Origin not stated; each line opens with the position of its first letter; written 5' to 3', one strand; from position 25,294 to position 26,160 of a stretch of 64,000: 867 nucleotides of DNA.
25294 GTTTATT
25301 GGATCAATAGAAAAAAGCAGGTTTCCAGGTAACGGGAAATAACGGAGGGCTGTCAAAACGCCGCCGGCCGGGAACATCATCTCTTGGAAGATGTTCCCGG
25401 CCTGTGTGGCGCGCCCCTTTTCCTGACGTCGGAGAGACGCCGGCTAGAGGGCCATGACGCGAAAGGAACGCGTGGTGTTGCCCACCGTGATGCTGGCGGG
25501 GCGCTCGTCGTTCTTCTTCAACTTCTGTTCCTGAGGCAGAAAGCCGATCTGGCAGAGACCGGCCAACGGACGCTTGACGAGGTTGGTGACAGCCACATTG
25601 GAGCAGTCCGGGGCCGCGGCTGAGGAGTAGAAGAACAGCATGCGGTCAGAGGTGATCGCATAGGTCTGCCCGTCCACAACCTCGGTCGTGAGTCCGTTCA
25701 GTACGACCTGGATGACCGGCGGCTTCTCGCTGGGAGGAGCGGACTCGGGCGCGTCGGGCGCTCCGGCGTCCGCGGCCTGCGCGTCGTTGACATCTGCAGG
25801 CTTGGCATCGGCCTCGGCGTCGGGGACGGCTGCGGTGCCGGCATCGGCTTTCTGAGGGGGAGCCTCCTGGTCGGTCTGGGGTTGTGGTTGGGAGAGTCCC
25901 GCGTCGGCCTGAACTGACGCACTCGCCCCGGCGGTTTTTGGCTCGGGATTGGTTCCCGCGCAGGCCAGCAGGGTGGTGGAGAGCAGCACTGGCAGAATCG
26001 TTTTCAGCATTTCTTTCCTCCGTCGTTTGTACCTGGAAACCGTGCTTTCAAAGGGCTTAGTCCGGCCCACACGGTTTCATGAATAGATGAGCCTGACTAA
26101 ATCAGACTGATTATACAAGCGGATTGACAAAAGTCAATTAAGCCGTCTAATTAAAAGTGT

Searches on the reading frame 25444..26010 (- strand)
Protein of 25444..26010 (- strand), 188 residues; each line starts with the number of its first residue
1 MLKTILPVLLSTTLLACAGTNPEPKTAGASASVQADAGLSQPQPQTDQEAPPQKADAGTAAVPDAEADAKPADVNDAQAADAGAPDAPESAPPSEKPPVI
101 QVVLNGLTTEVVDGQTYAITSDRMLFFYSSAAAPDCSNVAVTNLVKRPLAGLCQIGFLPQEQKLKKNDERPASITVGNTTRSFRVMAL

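Call 8: search_protein_families(library=pfam, proteins=[window:25444-26010:-], max_evalue=0.1)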
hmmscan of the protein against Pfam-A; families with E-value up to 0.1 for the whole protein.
window:25444-26010:- (188 aa): 1 family
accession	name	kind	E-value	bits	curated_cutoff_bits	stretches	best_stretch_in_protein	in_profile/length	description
PF25267.1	TANGO6_N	-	0.031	13.9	27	1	138-170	201-233/300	TANGO6 N-terminal domain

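Call 9: search_protein_families(library=ncbifam, proteins=[window:25444-26010:-], max_evalue=1)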
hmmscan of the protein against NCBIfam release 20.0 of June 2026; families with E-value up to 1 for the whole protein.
window:25444-26010:- (188 aa): 1 family
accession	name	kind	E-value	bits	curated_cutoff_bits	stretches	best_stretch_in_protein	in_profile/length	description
NF045523.1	MXAN_5453_fam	exception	0.018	13.6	500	1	30-93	422-485/544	MXAN_5453 family MXYO-CTERM-anchored protein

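Call 61: search_solved_structures(query=window:25447-26010:-, max_evalue=1)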
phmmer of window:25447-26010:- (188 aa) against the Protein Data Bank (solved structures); distinct sequences matched with E-value up to 1: 0.
